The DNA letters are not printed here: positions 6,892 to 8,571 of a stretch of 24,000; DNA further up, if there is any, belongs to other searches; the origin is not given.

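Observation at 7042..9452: Class-III aminotransferase translationally coupled (ATGA) to a SPASM/twitch radical-SAM enzyme inside a fatty-acid-type cluster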

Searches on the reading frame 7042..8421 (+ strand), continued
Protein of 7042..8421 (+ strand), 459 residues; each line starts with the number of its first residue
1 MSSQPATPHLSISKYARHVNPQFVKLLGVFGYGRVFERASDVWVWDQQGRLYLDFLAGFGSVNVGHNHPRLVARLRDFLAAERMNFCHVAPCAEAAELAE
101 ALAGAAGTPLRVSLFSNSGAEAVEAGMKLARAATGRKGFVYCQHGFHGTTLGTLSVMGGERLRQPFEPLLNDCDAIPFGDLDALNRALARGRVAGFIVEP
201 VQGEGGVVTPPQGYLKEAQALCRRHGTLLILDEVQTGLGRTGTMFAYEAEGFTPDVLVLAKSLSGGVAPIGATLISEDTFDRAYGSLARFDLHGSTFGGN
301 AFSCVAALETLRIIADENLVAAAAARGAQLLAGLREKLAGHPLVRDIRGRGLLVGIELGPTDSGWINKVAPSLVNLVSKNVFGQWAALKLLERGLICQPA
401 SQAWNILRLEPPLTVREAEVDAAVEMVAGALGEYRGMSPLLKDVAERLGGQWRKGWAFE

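Call 37: search_solved_structures(query=window:7042-8418:+, max_evalue=1e-70, show_alignments=2)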
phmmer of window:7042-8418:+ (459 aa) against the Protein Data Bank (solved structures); distinct sequences matched with E-value up to 1e-70: 6.
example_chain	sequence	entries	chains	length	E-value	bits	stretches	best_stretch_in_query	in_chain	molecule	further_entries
4ppm_A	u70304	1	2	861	5.4e-97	328.8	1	11-373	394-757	Aminotransferase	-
4uox_A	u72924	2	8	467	1.2e-77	265.1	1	12-365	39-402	PUTRESCINE AMINOTRANSFERASE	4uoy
8cpl_A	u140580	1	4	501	1.5e-77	264.7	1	12-365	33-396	Putrescine aminotransferase,Immunoglobulin G-binding protein A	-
5h7d_A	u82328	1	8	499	1.6e-77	264.6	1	12-365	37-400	Putrescine aminotransferase,Immunoglobulin G-binding protein A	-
5x3f_A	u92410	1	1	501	1.6e-77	264.6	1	12-365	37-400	Putrescine aminotransferase,Immunoglobulin G-binding protein A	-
8r2p_A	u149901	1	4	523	1.9e-77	264.4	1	12-365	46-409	Putrescine aminotransferase,Immunoglobulin G-binding protein A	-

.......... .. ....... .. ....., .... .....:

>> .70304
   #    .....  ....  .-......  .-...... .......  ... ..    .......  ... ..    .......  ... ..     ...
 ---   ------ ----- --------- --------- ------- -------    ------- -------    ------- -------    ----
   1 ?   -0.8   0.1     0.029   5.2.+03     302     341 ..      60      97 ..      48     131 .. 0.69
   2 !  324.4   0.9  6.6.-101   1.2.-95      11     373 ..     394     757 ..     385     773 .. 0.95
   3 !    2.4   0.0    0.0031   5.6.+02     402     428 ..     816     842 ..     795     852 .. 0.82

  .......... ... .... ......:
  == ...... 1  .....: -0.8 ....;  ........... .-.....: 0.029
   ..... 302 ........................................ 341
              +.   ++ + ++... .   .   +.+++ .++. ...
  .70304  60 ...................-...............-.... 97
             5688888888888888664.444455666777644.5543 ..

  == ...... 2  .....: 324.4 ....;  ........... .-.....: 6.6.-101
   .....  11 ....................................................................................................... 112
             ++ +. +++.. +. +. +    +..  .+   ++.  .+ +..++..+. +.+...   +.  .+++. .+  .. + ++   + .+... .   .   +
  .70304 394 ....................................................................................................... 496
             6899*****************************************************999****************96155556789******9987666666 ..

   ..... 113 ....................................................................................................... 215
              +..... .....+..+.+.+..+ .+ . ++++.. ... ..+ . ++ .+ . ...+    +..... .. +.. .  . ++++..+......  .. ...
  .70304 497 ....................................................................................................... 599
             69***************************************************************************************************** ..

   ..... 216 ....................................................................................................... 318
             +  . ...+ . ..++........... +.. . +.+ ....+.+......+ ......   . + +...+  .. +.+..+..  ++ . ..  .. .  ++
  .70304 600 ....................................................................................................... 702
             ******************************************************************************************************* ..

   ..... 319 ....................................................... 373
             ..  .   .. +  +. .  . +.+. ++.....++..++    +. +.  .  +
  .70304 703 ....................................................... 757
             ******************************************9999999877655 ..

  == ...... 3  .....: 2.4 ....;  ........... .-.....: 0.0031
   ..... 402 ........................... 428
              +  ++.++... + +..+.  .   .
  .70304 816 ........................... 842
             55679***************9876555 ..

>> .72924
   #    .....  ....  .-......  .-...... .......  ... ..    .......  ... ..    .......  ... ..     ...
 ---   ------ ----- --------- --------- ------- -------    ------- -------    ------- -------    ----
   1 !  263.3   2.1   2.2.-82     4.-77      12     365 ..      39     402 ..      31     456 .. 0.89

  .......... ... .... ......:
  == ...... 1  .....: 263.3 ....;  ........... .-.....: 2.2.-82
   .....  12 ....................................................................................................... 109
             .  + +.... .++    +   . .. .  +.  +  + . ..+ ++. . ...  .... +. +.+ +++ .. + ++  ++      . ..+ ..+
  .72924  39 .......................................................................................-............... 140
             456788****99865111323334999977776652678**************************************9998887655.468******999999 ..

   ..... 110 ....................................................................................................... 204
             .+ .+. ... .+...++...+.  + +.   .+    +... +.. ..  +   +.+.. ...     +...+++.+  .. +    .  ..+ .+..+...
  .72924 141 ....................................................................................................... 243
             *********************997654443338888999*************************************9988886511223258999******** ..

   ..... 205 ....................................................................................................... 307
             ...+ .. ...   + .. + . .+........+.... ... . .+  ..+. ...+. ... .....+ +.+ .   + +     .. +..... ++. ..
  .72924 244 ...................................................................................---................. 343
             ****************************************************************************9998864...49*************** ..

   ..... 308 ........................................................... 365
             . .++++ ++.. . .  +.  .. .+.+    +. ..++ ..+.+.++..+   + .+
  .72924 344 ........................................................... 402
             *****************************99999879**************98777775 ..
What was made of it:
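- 7042..8421 (+): AT1, a PigE-like class-III aminotransferase with a conserved C-terminal tail (residues 431-458). The catalytic Lys lies in the motif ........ (call 37).
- On Class-III (fold-type I) aminotransferases, PF00202: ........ aligns with PigE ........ and YgjG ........, and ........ is conserved (call 37).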
